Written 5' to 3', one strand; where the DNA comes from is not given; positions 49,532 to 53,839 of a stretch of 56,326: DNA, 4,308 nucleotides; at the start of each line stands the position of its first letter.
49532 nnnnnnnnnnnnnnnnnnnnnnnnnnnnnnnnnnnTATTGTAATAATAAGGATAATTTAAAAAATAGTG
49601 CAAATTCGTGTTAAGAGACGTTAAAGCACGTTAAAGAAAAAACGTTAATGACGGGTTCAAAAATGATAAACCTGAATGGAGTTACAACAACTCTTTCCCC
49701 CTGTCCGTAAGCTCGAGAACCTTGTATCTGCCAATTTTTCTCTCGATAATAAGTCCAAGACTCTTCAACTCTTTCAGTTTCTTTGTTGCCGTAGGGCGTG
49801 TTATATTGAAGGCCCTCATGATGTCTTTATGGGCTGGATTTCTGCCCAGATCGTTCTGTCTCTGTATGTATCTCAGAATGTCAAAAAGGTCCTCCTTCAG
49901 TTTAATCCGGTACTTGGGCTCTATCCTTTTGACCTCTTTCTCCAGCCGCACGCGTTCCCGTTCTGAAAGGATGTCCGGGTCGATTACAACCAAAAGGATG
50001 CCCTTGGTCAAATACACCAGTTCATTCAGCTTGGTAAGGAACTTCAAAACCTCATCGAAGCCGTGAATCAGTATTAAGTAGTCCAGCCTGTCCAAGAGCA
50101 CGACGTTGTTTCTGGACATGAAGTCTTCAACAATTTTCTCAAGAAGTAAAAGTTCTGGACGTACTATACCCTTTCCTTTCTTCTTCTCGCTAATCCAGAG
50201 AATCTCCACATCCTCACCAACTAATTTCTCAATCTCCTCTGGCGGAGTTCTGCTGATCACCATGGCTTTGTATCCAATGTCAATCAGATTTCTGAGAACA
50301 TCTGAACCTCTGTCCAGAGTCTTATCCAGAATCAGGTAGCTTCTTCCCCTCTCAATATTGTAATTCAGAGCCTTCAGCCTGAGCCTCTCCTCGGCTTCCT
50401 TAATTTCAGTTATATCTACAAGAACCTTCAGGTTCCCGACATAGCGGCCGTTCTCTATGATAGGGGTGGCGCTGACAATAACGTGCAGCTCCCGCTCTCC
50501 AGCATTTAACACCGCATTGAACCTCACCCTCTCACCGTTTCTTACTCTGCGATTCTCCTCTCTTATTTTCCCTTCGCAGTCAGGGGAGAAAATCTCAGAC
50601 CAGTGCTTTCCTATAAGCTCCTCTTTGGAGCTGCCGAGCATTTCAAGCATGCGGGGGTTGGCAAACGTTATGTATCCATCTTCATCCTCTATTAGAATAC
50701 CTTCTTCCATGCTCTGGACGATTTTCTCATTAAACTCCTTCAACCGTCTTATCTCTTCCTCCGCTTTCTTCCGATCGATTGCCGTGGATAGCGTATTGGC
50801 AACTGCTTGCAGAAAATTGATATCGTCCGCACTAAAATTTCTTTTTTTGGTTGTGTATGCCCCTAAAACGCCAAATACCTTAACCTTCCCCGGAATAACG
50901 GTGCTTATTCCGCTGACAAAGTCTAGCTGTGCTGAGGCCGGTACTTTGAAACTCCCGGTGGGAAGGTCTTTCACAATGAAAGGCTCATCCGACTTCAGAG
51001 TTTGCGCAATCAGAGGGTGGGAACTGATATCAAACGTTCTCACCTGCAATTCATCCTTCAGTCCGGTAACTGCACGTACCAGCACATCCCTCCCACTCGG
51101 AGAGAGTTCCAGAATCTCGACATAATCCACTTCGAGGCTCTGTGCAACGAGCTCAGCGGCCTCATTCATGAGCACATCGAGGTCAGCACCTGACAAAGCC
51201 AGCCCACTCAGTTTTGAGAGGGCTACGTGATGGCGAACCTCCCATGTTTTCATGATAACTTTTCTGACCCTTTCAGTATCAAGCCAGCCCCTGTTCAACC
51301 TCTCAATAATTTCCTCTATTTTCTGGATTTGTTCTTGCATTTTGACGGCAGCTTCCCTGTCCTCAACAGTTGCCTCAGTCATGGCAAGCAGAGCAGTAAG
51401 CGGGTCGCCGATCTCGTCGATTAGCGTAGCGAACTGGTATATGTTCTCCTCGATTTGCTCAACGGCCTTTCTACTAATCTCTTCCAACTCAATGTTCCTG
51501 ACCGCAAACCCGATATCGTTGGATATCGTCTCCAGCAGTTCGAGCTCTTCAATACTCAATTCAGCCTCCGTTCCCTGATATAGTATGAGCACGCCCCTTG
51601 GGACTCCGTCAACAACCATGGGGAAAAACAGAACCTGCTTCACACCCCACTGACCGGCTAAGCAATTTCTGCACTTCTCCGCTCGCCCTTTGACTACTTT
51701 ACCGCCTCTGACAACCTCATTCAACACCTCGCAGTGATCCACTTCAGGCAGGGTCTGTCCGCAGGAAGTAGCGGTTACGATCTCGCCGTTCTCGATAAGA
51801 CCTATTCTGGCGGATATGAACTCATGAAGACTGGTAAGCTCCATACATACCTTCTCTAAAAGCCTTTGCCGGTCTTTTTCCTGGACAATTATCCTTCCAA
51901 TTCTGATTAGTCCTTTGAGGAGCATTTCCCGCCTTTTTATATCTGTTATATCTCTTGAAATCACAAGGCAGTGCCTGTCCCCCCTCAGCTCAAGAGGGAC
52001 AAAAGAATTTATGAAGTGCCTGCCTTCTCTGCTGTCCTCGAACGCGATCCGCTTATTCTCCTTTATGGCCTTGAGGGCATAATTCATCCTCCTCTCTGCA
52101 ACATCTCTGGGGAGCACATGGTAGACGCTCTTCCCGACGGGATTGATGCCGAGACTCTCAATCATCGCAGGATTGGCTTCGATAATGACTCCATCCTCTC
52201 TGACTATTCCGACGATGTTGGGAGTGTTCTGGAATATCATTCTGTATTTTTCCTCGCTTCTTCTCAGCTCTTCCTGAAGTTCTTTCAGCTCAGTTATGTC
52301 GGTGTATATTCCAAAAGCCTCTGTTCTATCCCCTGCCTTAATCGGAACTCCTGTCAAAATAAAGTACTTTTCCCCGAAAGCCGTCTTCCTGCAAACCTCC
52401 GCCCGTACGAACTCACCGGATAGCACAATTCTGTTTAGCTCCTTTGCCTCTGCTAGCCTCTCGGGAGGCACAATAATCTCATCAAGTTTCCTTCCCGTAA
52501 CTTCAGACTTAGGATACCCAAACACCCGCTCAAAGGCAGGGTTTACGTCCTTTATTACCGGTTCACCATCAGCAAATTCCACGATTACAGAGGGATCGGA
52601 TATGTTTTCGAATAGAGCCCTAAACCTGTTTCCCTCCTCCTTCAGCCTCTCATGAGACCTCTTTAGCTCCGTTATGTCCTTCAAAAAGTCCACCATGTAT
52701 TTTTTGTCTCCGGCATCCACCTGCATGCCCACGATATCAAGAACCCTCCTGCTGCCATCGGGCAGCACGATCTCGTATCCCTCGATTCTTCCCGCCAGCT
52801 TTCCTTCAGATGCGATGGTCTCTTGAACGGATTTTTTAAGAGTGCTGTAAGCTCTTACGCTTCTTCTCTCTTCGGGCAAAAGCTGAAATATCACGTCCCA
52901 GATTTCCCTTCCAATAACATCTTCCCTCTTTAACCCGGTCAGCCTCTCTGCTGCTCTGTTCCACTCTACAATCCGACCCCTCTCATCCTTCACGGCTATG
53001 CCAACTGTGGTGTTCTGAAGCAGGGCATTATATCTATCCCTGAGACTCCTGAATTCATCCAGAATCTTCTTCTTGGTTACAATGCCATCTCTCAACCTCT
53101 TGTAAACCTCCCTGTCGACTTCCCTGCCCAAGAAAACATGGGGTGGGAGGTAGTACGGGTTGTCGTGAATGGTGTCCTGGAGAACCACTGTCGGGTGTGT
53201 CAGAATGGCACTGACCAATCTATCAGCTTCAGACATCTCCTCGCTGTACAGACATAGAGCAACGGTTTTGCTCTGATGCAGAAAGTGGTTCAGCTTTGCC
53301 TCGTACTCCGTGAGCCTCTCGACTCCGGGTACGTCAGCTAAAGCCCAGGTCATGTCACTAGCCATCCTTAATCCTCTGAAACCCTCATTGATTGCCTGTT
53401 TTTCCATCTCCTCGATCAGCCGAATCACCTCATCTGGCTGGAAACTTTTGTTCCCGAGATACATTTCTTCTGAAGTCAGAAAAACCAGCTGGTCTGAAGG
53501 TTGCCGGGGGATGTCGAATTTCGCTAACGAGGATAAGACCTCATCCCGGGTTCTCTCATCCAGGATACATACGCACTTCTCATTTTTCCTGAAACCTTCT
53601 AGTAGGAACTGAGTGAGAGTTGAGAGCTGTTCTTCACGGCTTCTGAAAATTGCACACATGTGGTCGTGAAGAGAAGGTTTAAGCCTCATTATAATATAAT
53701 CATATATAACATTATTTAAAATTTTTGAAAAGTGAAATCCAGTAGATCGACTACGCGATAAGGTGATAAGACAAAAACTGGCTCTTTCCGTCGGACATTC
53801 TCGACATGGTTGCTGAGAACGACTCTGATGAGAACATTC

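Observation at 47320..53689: Candidate undescribed KaiC-centred redox signalling module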

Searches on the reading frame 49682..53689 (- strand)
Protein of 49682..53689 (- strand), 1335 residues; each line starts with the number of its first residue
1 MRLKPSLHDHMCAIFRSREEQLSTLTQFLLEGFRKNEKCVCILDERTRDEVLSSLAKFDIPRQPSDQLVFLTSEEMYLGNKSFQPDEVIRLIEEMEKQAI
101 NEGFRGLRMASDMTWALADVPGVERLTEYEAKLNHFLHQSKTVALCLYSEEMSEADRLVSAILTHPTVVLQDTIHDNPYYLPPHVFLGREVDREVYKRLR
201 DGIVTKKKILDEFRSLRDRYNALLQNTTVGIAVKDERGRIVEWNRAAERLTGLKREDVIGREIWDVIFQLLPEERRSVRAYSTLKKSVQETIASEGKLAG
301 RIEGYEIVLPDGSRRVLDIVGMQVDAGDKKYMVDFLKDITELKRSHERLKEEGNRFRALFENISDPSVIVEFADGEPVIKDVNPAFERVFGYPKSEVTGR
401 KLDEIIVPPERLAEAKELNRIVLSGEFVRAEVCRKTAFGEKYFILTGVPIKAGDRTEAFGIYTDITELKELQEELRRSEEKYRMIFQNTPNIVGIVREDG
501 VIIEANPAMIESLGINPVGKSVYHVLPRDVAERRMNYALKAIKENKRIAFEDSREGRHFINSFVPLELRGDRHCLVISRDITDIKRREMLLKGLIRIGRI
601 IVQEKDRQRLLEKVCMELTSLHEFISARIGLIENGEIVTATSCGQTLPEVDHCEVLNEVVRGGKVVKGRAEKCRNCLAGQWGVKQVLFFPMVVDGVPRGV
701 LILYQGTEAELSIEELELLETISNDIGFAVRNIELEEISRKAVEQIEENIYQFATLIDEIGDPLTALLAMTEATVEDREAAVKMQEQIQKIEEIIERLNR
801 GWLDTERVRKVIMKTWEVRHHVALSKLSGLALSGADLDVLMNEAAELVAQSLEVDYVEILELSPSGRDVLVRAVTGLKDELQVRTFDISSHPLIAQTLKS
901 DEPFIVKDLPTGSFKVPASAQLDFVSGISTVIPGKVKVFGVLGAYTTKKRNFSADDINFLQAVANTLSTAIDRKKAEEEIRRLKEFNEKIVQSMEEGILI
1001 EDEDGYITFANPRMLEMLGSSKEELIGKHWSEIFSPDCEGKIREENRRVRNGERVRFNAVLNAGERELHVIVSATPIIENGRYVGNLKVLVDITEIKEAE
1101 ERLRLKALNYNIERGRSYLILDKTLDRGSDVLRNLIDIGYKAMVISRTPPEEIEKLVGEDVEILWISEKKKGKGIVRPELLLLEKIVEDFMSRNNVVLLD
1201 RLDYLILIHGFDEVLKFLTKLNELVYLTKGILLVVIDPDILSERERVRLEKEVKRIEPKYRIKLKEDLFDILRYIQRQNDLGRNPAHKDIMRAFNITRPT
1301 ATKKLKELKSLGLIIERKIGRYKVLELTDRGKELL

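Call 3: search_protein_families(library=pfam, proteins=[window:49682-53689:-], max_evalue=0.01)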
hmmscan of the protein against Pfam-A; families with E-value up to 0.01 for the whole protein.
window:49682-53689:- (1335 aa): 17 families
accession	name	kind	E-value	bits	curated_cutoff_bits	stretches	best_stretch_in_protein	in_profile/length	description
PF08448.16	PAS_4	-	1.9e-45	154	23.1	4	993-1095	3-107/110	PAS fold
PF13426.13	PAS_9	-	1.5e-44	150.9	27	4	996-1095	2-103/103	PAS domain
PF00989.32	PAS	-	1.1e-41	141.8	22.6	4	219-272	2-55/113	PAS fold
PF14417.12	MEDS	-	1e-38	133.1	29.8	1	9-166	1-161/161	MEDS: MEthanogen/methylotroph, DcmR Sensory domain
PF13188.13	PAS_8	-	2.4e-35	119.7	21.8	3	354-410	1-51/65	PAS domain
PF05763.18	DUF835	-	3.5e-28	98.5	33.1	1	1126-1252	6-135/136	Protein of unknown function (DUF835)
PF13185.12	GAF_2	-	4e-21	76.1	28.6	2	835-972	2-136/136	GAF domain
PF01590.32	GAF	-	5.4e-16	59.8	22.4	2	836-971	1-133/133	GAF domain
PF13492.12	GAF_3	-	2.4e-15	57.5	27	1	836-973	1-129/129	GAF domain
PF08447.18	PAS_3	-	7.7e-15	55.4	25.6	2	381-444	3-68/89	PAS fold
PF12860.13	PAS_7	-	1.4e-09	38.5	27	0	224-346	1-114/115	PAS fold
PF13596.12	PAS_10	-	2.1e-09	38.4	22.1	0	991-1094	5-106/106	PAS domain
PF24820.1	Diguanyl_cycl_sensor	-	8.2e-08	32.6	28.1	1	990-1036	1-47/109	Diguanylate cyclase-like sensor domain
PF00512.31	HisKA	-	8.4e-05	23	26.9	1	753-804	6-64/66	His Kinase A (phospho-acceptor) domain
PF21370.4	PAS_GdpP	-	0.00012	22.8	27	0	986-1044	4-59/90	Cyclic-di-AMP phosphodiesterase GdpP-like, PAS domain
PF22665.2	DUF6293_C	-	0.00041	21.2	27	0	1265-1334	11-97/101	DUF6293 C-terminal winged helix domain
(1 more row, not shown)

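Call 4: search_protein_families(library=ncbifam, proteins=[window:49682-53689:-], max_evalue=0.01)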
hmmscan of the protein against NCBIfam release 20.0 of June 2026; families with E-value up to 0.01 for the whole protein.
window:49682-53689:- (1335 aa): 34 families (the best 25 are shown)
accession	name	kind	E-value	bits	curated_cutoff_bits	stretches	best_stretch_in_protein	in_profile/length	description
TIGR00229.1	sensory_box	domain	1.3e-67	225.6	22.9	4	217-349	4-126/126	PAS domain S-box protein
NF047874.1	MASE3_PAS_HK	subfamily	6.7e-28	97.8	560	3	970-1108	250-388/655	MASE3 domain-containing sensor histidine kinase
NF046044.1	PnpS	equivalog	1.4e-26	93.4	400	2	950-1101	22-168/390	two-component system histidine kinase PnpS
NF008468.0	PRK11360.1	equivalog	1.8e-26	92.7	646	3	978-1104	261-388/616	two-component system sensor histidine kinase AtoS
NF041552.1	TF_PrdR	equivalog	5e-23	81.2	795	3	975-1105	124-246/577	sigma-54 dependent transcriptional regulator PrdR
NF053781.1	cdiGMPphdstlr2612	equivalog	2.1e-20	72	1600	3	333-427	694-785/1268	Tlr1612 family c-di-GMP phosphodiesterase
NF008467.0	PRK11359.1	equivalog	9.8e-18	63.5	857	1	222-472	17-255/800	oxygen-sensing cyclic-di-GMP phosphodiesterase DosP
TIGR02040.1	PpsR-CrtJ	equivalog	5.8e-17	61.9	275.4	1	212-406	127-302/442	transcriptional regulator PpsR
NF052573.1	HisKinEspAMyxo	equivalog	7.1e-17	60.7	1400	3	963-1045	236-314/755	serine histidine kinase EspA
NF041777.1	sens_FixL_Rhizob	equivalog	9e-17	60.9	850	3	324-426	93-192/485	sensor protein FixL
NF041045.1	RsbA_anti_sig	subfamily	7.5e-15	54.9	210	1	9-188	2-165/303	anti-sigma factor RsbA family regulatory protein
NF045675.1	PhdiestaseDibA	equivalog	8.8e-15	54.1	980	1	212-350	73-200/623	phosphodiesterase DibA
NF033092.0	HK_WalK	equivalog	2.8e-14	52.6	725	2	943-1102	218-371/594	cell wall metabolism sensor histidine kinase WalK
TIGR02966.1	phoR_proteo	equivalog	1.3e-12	47.4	334.2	0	988-1100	9-111/333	phosphate regulon sensor histidine kinase PhoR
TIGR02938.1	nifL_nitrog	equivalog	7e-11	41.3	242.45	2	221-352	7-128/494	nitrogen fixation negative regulator NifL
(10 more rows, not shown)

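Call 64: search_protein_families(library=padloc, proteins=[window:49682-53689:-], max_evalue=0.01)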
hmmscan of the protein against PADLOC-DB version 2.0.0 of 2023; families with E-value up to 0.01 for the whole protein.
window:49682-53689:- (1335 aa): 8 families
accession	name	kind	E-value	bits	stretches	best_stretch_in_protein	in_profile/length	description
PDLC01879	CARF3--CARF_TM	-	1.6e-07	29.2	1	1258-1334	149-216/222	-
PDLC01875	CARF3--CARF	-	0.00015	19.6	1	1271-1332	151-208/219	-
PDLC01865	CARF3--CARF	-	0.00035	18.2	1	1264-1332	147-208/215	-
PDLC01858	CARF3--CARF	-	0.00039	18.4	1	1245-1322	124-195/204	-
PDLC01866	CARF3--CARF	-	0.00069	17.6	1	1263-1332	136-201/207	-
PDLC01044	Csa3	-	0.00093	17.1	1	1240-1333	116-192/194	Type I-A associated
PDLC03859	LmuB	-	0.0011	16.3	1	455-799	269-432/611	-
PDLC01848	CARF3--CARF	-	0.0065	14.1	0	1262-1333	133-191/197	-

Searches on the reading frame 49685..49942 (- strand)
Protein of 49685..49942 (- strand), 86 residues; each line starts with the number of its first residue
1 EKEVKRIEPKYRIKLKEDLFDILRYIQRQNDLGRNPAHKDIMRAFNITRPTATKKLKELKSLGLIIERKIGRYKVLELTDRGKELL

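Call 71: search_protein_families(library=pfam, proteins=[window:49685-49942:-], max_evalue=0.01)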
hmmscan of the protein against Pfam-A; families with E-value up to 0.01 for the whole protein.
window:49685-49942:- (86 aa): 10 families
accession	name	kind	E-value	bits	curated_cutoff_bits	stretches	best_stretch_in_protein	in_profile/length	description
PF22665.2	DUF6293_C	-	6.6e-06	26.9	27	1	53-85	65-97/101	DUF6293 C-terminal winged helix domain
PF13545.12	HTH_Crp_2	-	3.3e-05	24.2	27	1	32-79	19-62/70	Crp-like helix-turn-helix domain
PF12802.13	MarR_2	-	0.0002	21.9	27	1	20-66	8-51/61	MarR family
PF21248.3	SoFic-like_C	-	0.00062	20.4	27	1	41-75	36-70/76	Protein adenylyltransferase SoFic-like, C-terminal domain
PF13412.12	HTH_24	-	0.0011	19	21.9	0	21-65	7-47/48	Winged helix-turn-helix DNA-binding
PF08279.18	HTH_11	-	0.0013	19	25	1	39-69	19-49/55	HTH domain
PF14947.12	HTH_45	-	0.0015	19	25.5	1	20-86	9-66/77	Winged helix-turn-helix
PF01726.22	LexA_DNA_bind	-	0.0071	16.5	23.7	0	21-65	10-56/65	LexA DNA binding domain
PF07106.19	TBPIP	-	0.0073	16.6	22.8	0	22-75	6-58/62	TBPIP/Hop2 winged helix domain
PF12840.13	HTH_20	-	0.008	16.6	27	0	39-66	22-49/51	Helix-turn-helix domain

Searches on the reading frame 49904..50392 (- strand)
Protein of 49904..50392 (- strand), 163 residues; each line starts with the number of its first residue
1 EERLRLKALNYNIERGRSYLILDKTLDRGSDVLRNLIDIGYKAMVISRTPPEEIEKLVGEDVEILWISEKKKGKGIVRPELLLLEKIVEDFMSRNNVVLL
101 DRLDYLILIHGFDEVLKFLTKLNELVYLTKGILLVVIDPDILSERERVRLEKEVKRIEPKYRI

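Call 71: search_protein_families(library=pfam, proteins=[window:49904-50392:-], max_evalue=0.01)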
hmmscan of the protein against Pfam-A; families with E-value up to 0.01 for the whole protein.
window:49904-50392:- (163 aa): 1 family
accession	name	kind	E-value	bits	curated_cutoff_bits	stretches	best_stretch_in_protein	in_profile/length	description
PF05763.18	DUF835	-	1.5e-29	102.9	33.1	1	27-153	6-135/136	Protein of unknown function (DUF835)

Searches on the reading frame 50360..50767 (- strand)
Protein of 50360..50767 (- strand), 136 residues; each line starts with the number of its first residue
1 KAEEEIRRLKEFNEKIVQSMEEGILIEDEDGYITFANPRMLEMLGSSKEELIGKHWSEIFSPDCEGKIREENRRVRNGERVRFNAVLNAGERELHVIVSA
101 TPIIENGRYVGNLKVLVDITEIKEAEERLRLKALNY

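Call 71: search_protein_families(library=pfam, proteins=[window:50360-50767:-], max_evalue=0.01)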
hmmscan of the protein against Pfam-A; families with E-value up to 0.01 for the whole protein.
window:50360-50767:- (136 aa): 10 families
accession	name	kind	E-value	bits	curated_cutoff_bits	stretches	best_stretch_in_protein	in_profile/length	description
PF13426.13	PAS_9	-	1.9e-15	57.4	27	1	22-121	2-103/103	PAS domain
PF08448.16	PAS_4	-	1e-14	55.1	23.1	1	19-121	3-107/110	PAS fold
PF00989.32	PAS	-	6.1e-11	42.8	22.6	1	12-108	2-101/113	PAS fold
PF13188.13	PAS_8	-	2.6e-09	37.1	21.8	1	13-74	3-63/65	PAS domain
PF24820.1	Diguanyl_cycl_sensor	-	3e-07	30.8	28.1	1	16-65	1-50/109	Diguanylate cyclase-like sensor domain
PF08447.18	PAS_3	-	1.9e-05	25.3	25.6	1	34-107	2-80/89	PAS fold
PF12860.13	PAS_7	-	0.00021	21.9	27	1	18-64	2-49/115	PAS fold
PF21370.4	PAS_GdpP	-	0.00026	21.8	27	1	11-89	3-80/90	Cyclic-di-AMP phosphodiesterase GdpP-like, PAS domain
PF15714.11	SpoVT_C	-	0.0032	18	27.5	1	10-119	7-103/128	Stage V sporulation protein T C-terminal, transcription factor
PF13596.12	PAS_10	-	0.0049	17.9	22.1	1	16-120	4-106/106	PAS domain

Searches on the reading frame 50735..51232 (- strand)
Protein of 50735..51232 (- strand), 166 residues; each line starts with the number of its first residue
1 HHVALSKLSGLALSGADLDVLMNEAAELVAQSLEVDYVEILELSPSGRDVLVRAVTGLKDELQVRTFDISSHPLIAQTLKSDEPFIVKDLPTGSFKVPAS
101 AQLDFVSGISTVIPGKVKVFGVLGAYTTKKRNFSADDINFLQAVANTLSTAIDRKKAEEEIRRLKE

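Call 71: search_protein_families(library=pfam, proteins=[window:50735-51232:-], max_evalue=0.01)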
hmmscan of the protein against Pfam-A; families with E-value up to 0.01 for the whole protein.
window:50735-51232:- (166 aa): 3 families
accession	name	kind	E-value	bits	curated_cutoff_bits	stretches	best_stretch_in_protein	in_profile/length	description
PF13185.12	GAF_2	-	1.9e-12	48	28.6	1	16-153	2-136/136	GAF domain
PF13492.12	GAF_3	-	1.4e-11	45.4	27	1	17-154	1-129/129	GAF domain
PF01590.32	GAF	-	5.7e-10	40.3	22.4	1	17-152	1-133/133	GAF domain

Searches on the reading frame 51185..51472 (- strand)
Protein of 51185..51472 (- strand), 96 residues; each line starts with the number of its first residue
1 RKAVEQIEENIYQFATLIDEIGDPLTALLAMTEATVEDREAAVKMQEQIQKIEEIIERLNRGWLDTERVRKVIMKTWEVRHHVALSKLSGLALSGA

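Call 71: search_protein_families(library=pfam, proteins=[window:51185-51472:-], max_evalue=0.01)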
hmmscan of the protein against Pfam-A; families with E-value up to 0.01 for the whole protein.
window:51185-51472:- (96 aa): 1 family
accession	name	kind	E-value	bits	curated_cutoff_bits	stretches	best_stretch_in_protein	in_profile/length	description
PF00512.31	HisKA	-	7.4e-05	23.2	26.9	1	13-65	5-64/66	His Kinase A (phospho-acceptor) domain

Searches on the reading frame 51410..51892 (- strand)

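Call 71: search_protein_families(library=pfam, proteins=[window:51410-51892:-], max_evalue=0.01)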
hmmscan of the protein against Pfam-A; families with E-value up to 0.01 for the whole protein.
window:51410-51892:- (161 aa): 3 families
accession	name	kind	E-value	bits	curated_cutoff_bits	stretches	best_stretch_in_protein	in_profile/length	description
PF13185.12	GAF_2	-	2.2e-09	38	28.6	1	6-131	2-135/136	GAF domain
PF01590.32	GAF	-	2.2e-06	28.6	22.4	1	34-131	29-133/133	GAF domain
PF13492.12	GAF_3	-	0.00023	22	27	1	12-133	6-129/129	GAF domain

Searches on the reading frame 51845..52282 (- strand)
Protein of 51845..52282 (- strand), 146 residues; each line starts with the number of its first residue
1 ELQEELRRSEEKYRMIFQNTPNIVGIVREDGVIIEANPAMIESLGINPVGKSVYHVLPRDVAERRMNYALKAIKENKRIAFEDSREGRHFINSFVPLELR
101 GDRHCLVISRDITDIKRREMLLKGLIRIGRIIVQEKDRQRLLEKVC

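Call 71: search_protein_families(library=pfam, proteins=[window:51845-52282:-], max_evalue=0.01)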
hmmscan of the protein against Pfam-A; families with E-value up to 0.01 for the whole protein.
window:51845-52282:- (146 aa): 4 families
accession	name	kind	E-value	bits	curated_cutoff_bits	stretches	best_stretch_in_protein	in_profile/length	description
PF08448.16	PAS_4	-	2.7e-11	44.1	23.1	1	17-114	1-107/110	PAS fold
PF13426.13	PAS_9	-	4.1e-06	27.4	27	1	22-114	2-103/103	PAS domain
PF00989.32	PAS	-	1.2e-05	25.7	22.6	1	12-103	2-102/113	PAS fold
PF13188.13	PAS_8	-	0.00047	20.4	21.8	1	11-65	1-55/65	PAS domain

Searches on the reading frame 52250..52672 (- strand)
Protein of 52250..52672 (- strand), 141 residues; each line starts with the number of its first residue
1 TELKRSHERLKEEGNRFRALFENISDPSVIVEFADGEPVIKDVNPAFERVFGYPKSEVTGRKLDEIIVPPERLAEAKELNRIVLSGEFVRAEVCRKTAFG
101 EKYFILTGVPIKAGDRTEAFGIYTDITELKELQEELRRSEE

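Call 71: search_protein_families(library=pfam, proteins=[window:52250-52672:-], max_evalue=0.01)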
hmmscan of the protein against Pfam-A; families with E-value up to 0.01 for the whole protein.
window:52250-52672:- (141 aa): 5 families
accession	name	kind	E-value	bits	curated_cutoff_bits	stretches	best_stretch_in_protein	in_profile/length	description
PF08448.16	PAS_4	-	1.4e-10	41.8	23.1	1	24-130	4-109/110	PAS fold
PF13426.13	PAS_9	-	1.4e-10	41.8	27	1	29-128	4-103/103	PAS domain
PF13188.13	PAS_8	-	3.5e-10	39.9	21.8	1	15-73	1-53/65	PAS domain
PF00989.32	PAS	-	9.9e-09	35.6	22.6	1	16-123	2-110/113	PAS fold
PF08447.18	PAS_3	-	6.3e-06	26.8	25.6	1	42-106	3-69/89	PAS fold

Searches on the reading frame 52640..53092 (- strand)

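Call 71: search_protein_families(library=pfam, proteins=[window:52640-53092:-], max_evalue=0.01)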
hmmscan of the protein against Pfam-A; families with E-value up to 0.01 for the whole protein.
window:52640-53092:- (151 aa): 7 families
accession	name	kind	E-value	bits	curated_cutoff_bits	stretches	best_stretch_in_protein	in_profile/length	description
PF00989.32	PAS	-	2.2e-15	57.1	22.6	1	20-86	2-70/113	PAS fold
PF13426.13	PAS_9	-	1.9e-11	44.6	27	1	30-142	2-103/103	PAS domain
PF13188.13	PAS_8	-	7e-10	38.9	21.8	1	20-76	2-55/65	PAS domain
PF08448.16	PAS_4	-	1e-07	32.6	23.1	1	26-144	2-109/110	PAS fold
PF12860.13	PAS_7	-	8.6e-05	23.1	27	1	25-147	1-114/115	PAS fold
PF19482.4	DUF6018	-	0.0022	18.4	25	1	85-118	18-50/117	Family of unknown function (DUF6018)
PF08447.18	PAS_3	-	0.0079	16.9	25.6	0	41-122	1-72/89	PAS fold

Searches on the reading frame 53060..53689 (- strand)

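Call 71: search_protein_families(library=pfam, proteins=[window:53060-53689:-], max_evalue=0.01)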
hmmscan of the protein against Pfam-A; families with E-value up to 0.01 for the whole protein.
window:53060-53689:- (210 aa): 1 family
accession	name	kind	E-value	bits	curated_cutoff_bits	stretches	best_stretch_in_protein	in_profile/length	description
PF14417.12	MEDS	-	7.5e-40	136.8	29.8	1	9-166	1-161/161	MEDS: MEthanogen/methylotroph, DcmR Sensory domain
